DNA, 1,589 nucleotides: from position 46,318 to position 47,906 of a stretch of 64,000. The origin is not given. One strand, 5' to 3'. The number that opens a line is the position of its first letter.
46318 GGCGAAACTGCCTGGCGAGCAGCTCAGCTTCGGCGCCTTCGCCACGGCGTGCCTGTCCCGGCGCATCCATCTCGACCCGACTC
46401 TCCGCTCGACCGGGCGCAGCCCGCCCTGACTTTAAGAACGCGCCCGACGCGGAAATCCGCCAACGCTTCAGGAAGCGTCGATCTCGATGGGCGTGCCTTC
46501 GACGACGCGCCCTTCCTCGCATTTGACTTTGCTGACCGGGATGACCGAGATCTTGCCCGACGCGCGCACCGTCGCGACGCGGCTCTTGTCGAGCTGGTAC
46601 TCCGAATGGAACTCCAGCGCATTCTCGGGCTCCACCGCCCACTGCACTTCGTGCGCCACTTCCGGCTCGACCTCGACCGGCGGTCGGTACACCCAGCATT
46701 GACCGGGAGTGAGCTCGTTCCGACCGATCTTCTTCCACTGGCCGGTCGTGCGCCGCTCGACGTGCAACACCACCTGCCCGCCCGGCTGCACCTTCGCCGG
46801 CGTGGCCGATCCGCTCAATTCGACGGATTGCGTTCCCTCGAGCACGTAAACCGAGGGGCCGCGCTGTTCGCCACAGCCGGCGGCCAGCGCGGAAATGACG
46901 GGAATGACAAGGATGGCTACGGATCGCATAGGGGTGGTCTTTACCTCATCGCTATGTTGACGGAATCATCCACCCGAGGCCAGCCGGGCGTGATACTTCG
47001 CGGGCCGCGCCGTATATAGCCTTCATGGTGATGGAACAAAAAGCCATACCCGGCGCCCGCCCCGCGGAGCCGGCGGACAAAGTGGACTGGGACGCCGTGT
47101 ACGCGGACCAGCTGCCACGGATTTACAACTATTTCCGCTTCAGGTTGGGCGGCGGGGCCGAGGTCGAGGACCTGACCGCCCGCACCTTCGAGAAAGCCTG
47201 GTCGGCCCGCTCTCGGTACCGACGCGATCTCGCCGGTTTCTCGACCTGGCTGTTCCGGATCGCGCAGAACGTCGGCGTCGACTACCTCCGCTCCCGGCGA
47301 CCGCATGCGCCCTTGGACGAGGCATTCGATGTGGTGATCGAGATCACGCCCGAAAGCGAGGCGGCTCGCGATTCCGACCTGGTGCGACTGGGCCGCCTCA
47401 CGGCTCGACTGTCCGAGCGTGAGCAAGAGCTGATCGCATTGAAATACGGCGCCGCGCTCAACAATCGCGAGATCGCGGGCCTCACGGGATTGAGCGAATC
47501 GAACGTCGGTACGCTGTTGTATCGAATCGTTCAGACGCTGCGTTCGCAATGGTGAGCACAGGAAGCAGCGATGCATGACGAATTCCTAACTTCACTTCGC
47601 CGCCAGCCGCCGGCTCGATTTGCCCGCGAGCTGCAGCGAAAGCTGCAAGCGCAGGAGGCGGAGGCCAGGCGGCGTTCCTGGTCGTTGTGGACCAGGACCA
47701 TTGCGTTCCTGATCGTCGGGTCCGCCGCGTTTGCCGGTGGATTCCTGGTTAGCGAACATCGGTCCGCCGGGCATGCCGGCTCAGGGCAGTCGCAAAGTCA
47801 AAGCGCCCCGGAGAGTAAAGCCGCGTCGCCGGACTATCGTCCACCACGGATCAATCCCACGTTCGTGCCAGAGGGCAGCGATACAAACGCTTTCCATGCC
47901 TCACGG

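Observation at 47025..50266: ECF sigma operon combining a PstS-like anti-sigma, an orphan secretin N0-N1 protein and a lipoprotein: candidate undescribed envelope-signalling module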

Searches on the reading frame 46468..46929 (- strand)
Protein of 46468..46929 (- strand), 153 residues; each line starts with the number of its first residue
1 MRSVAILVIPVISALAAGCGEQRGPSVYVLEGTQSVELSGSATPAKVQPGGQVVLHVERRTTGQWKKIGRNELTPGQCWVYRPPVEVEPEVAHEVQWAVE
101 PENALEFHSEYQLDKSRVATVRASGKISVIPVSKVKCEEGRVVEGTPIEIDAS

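Call 3: search_protein_families(library=pfam, proteins=[window:46468-46929:-], max_evalue=1)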
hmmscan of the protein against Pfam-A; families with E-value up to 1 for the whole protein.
window:46468-46929:- (153 aa): 1 family
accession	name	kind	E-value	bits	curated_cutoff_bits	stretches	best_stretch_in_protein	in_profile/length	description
PF24703.2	DUF7666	-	0.099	13.6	27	1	102-144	41-85/95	Domain of unknown function (DUF7666)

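Call 4: search_protein_families(library=ncbifam, proteins=[window:46468-46929:-], max_evalue=1)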
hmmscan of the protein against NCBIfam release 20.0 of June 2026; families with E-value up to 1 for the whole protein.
window:46468-46929:- (153 aa): 0 families

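Call 87: search_protein_families(library=pfam, proteins=[window:46468-46929:-], max_evalue=10)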
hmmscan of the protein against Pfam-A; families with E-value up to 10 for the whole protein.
window:46468-46929:- (153 aa): 1 family
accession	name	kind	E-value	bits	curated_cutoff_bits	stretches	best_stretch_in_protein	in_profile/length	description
PF24703.2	DUF7666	-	0.099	13.6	27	1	102-144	41-85/95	Domain of unknown function (DUF7666)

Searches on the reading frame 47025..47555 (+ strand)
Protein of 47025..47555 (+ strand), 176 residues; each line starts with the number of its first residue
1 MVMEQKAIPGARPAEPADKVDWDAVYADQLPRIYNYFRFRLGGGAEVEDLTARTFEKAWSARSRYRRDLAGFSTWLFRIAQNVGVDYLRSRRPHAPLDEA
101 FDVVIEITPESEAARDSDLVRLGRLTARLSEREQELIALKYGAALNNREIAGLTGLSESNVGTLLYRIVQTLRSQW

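Call 3: search_protein_families(library=pfam, proteins=[window:47025-47555:+], max_evalue=1)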
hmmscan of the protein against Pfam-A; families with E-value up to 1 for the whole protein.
window:47025-47555:+ (176 aa): 3 families
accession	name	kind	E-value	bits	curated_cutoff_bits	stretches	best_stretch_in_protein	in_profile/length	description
PF04542.20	Sigma70_r2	-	1.3e-13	50.9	24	1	27-92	3-69/71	Sigma-70 region 2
PF08281.18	Sigma70_r4_2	-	1.1e-08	35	25.7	1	121-172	3-54/54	Sigma-70, region 4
PF04545.22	Sigma70_r4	-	4.5e-05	23.3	24.1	1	127-173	3-49/50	Sigma-70, region 4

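Call 4: search_protein_families(library=ncbifam, proteins=[window:47025-47555:+], max_evalue=1)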
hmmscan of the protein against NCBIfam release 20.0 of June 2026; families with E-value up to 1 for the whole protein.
window:47025-47555:+ (176 aa): 87 families (the best 25 are shown)
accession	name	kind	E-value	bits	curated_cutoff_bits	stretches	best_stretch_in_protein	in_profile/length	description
TIGR02952.1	Sig70_famx2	equivalog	1.6e-30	106.2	206.45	1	22-175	13-169/170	ECF subfamily RNA polymerase sigma factor, BldN family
TIGR02937.1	sigma70-ECF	superfamily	6.9e-24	84.3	42.9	1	23-175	4-164/165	sigma-70 family RNA polymerase sigma factor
NF004113.0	PRK05602.1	equivalog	4.3e-22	78.7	208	1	27-175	52-200/211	RNA polymerase sigma factor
NF009176.0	PRK12524.1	equivalog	6.5e-14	52.2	264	1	30-168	36-176/196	RNA polymerase sigma factor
TIGR02985.1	Sig70_bacteroi1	subfamily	1e-13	51.8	126.4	1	22-175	3-161/162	RNA polymerase sigma-70 factor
NF009166.1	PRK12513.1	equivalog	1.4e-13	51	206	1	21-173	23-183/193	RNA polymerase sigma factor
TIGR02989.1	Sig-70_gvs1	subfamily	2.5e-13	50.2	124.55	1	31-173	12-155/158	RNA polymerase sigma-70 factor, Rhodopirellula/Verrucomicrobium family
TIGR02948.1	SigW_bacill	equivalog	5.6e-13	49.4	243.1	1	25-175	26-183/187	RNA polymerase sigma factor SigW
NF007223.0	PRK09641.1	equivalog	6.3e-13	49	209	1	33-175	31-183/187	RNA polymerase sigma factor SigW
NF058625.1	sigma_PG0214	equivalog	8.7e-13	48.3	130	1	41-175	25-160/170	GFO_1088 family ECF-type sigma factor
TIGR02950.1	SigM_subfam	subfamily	3.2e-12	46.6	147.95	1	25-174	5-156/159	RNA polymerase sigma factor, SigM family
NF009190.0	PRK12538.1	equivalog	5.1e-12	46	303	1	40-174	83-217/233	RNA polymerase sigma factor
TIGR02983.1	SigE-fam_strep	subfamily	1.2e-11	44.8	141.55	1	19-175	5-157/162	SigE family RNA polymerase sigma factor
NF006930.0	PRK09415.1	subfamily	6.4e-10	39.1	198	1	46-173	42-172/179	RNA polymerase factor sigma C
NF009188.0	PRK12536.1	subfamily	6.5e-10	39.2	250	1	32-172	42-182/190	RNA polymerase sigma factor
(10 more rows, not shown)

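Call 68: search_solved_structures(query=window:47025-47555:+, max_evalue=0.001)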
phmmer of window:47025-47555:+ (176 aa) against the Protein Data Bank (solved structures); distinct sequences matched with E-value up to 0.001: 17.
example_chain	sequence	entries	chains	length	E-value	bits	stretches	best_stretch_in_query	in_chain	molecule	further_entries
6dxo_A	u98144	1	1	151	1.1e-11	48.2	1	24-92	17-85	RNA polymerase ECF-subfamily sigma factor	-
2q1z_A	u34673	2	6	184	3.3e-09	40.1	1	29-164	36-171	RpoE, ECF SigE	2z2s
5wuq_A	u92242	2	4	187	1.9e-07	34.4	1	25-174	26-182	ECF RNA polymerase sigma factor SigW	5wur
6dv9_F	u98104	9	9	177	1.8e-06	31.2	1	20-173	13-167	ECF RNA polymerase sigma factor SigL | RNA polymerase sigma factor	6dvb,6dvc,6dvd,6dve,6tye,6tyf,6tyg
7qh5_A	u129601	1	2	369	4.3e-06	30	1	39-90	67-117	RNA polymerase sigma factor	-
6mol_A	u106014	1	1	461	6.4e-06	29.4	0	125-160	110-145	Monoextended DARPin R12 (M_R12)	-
9m9d_F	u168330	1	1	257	7e-06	29.3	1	16-173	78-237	ECF RNA polymerase sigma factor SigE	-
9m9e_F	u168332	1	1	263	7.5e-06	29.2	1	16-173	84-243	ECF RNA polymerase sigma factor SigE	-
9m98_F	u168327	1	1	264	7.5e-06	29.2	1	16-173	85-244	ECF RNA polymerase sigma factor SigE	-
6in7_B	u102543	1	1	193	4.6e-05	26.7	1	41-174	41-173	RNA polymerase sigma-H factor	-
9isn_F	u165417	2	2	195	4.8e-05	26.6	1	40-173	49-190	ECF sigma factor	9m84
8z6g_B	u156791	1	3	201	5.1e-05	26.5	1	41-174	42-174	RNA polymerase sigma factor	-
1or7_A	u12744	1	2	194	0.00012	25.4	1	44-100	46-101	RNA polymerase sigma-E factor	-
6jbq_F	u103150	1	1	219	0.00016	24.9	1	44-100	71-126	ECF RNA polymerase sigma-E factor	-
4cxf_A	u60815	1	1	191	0.00041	23.6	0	45-161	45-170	RNA POLYMERASE SIGMA FACTOR CNRH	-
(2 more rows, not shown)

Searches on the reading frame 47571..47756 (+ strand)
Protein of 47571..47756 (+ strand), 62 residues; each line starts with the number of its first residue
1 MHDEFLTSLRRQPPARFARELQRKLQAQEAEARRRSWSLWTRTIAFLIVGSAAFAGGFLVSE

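Call 40: search_protein_representatives(alignment_id=A4)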
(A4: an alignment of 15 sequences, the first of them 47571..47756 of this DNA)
Query: 15 sequences, 61 profile positions. Proteins with E-value up to 0.001 (for the whole library): 343; up to 1e-10: 32; up to 1e-30: 0. The best 150 are listed.
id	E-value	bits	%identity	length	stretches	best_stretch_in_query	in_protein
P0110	1.3e-26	108.5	-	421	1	1-61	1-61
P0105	1.9e-26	108.0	-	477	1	1-61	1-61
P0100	3.9e-26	107.0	-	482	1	1-61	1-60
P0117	1.2e-17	79.8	-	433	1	1-59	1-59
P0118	3.2e-17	78.5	-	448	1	1-60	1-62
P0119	6.6e-17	77.4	-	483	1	1-59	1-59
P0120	3.1e-16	75.3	-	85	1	1-59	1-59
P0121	1.0e-15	73.6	-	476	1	1-58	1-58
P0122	4.5e-15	71.6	-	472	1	1-61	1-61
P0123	8.4e-15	70.7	-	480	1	1-60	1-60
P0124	5.9e-14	68.0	-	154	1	1-60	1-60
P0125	8.0e-14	67.6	-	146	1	1-59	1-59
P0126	1.0e-13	67.2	-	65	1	1-55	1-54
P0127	3.4e-13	65.6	-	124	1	1-59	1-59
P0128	3.6e-13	65.5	-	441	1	1-59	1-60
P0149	1.2e-10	57.4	-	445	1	1-54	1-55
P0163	2.8e-10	56.2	-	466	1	1-56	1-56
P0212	1.3e-08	50.9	-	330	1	1-55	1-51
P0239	5.8e-08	48.8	-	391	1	1-60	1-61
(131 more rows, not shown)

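Call 44: find_encoding_contigs(protein=P0117, flank=5000, max_places=3)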
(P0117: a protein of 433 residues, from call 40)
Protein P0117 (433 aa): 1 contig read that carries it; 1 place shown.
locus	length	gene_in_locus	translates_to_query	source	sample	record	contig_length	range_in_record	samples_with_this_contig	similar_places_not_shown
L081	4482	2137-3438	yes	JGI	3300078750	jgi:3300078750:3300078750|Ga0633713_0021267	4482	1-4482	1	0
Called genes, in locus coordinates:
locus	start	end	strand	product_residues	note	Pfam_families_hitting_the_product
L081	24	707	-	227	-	PF07298:NnrU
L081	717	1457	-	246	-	-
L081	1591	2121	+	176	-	PF04542:Sigma70_r2, PF08281:Sigma70_r4_2 (weak), PF04545:Sigma70_r4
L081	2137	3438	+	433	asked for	PF12849:PBP_like_2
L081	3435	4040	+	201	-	PF21305:type_II_gspD_N0, PF03958:Secretin_N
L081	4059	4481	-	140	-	PF00441:Acyl-CoA_dh_1, PF08028:Acyl-CoA_dh_2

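Call 46: find_encoding_contigs(protein=P0118, flank=4500, max_places=2)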
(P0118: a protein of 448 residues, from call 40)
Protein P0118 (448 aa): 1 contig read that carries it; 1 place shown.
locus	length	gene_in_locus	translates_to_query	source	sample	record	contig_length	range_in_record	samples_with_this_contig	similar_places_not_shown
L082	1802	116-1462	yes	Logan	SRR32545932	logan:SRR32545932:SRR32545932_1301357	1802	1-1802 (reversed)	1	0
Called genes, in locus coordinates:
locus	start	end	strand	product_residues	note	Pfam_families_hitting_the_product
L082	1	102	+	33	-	?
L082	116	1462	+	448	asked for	PF12849:PBP_like_2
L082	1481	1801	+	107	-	?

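Call 47: find_encoding_contigs(protein=P0163, flank=4500, max_places=2)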
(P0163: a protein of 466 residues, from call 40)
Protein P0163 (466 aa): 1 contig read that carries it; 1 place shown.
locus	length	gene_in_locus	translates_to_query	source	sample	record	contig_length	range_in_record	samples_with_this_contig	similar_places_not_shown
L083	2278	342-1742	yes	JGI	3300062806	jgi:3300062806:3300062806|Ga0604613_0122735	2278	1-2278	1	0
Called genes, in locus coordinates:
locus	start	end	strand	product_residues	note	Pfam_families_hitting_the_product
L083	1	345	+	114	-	?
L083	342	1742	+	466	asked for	PF12849:PBP_like_2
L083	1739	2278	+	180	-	?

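Call 48: find_encoding_contigs(protein=P0149, flank=4500, max_places=2)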
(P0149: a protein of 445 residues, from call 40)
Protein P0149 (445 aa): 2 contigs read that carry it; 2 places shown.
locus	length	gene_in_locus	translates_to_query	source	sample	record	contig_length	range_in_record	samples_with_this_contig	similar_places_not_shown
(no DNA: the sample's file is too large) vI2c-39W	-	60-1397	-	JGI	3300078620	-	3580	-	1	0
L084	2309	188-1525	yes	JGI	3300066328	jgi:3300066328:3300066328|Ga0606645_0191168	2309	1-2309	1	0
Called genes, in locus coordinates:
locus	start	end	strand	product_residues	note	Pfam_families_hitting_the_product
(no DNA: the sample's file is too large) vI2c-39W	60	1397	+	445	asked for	PF12849:PBP_like_2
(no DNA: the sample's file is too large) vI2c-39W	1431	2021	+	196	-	PF03958:Secretin_N (weak)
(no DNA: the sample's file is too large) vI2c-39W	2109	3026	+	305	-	PF04542:Sigma70_r2, PF08281:Sigma70_r4_2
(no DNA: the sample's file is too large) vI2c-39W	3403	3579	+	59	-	?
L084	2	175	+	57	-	?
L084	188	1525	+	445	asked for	PF12849:PBP_like_2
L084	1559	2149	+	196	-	PF03958:Secretin_N (weak)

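Call 52: find_encoding_contigs(protein=P0212, flank=4500, max_places=2)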
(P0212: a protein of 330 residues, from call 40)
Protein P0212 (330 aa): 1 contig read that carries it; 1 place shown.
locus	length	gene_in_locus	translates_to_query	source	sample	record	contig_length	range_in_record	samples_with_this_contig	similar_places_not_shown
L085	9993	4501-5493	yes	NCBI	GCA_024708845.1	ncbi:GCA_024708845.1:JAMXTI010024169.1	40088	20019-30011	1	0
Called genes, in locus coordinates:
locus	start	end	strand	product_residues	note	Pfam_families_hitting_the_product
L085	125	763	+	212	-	PF02525:Flavodoxin_2, PF03358:FMN_red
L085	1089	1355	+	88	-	-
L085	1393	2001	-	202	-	PF03446:NAD_binding_2 (weak), PF03807:F420_oxidored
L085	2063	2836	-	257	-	PF23441:SDR (weak), PF00106:adh_short, PF08659:KR, PF13561:adh_short_C2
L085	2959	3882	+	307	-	PF00126:HTH_1, PF03466:LysR_substrate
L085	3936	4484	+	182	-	PF04542:Sigma70_r2, PF08281:Sigma70_r4_2 (weak), PF04545:Sigma70_r4 (weak)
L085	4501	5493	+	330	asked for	PF01322:Cytochrom_C_2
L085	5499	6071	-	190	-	-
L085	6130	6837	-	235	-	PF02517:Rce1-like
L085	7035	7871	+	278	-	PF02900:LigB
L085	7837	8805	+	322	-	PF07746:LigA, PF07883:Cupin_2 (weak)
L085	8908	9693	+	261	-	PF04338:DUF481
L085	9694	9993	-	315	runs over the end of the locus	PF13513:HEAT_EZ (faint), PF02985:HEAT (faint), PF13646:HEAT_2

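Call 53: find_encoding_contigs(protein=P0239, flank=4500, max_places=2)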
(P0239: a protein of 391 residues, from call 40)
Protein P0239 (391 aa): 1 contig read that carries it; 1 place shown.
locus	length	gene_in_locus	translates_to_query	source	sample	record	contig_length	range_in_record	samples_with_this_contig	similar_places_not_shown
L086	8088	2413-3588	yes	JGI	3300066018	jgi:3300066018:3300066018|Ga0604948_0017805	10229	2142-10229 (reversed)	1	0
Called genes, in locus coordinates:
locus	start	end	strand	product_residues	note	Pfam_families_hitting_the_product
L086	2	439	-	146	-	?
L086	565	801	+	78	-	PF09720:Unstab_antitox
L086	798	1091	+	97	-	PF05016:ParE_toxin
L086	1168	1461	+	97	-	-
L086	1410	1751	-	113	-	-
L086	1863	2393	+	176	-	PF04542:Sigma70_r2, PF08281:Sigma70_r4_2 (weak), PF04545:Sigma70_r4 (weak)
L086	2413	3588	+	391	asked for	PF03781:FGE-sulfatase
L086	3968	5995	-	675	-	PF00111:Fer2 (weak), PF17650:RACo_linker, PF17651:Raco_middle, PF14574:RACo_C_ter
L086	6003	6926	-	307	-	PF00809:Pterin_bind, PF03599:CdhD (weak)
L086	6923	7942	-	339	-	PF02219:MTHFR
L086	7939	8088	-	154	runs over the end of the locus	PF12225:DUF5981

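Call 86: search_solved_structures(query=A4, max_evalue=10)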
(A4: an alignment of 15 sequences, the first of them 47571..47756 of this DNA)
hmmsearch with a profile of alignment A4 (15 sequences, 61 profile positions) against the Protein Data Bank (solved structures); distinct sequences matched with E-value up to 10: 0.

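Call 87: search_protein_families(library=pfam, proteins=[window:47571-47756:+], max_evalue=10)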
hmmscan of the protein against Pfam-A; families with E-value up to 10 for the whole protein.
window:47571-47756:+ (62 aa): 3 families
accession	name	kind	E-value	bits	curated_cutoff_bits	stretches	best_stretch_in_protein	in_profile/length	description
PF09850.14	DotU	-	0.029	14.4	27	1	6-56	152-201/205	Type VI secretion system protein DotU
PF07584.16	BatA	-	0.12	13.3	25.9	1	13-50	36-71/77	Aerotolerance regulator N-terminal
PF00746.26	Gram_pos_anchor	-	0.23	11.9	20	1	42-60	16-34/43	LPXTG cell wall anchor motif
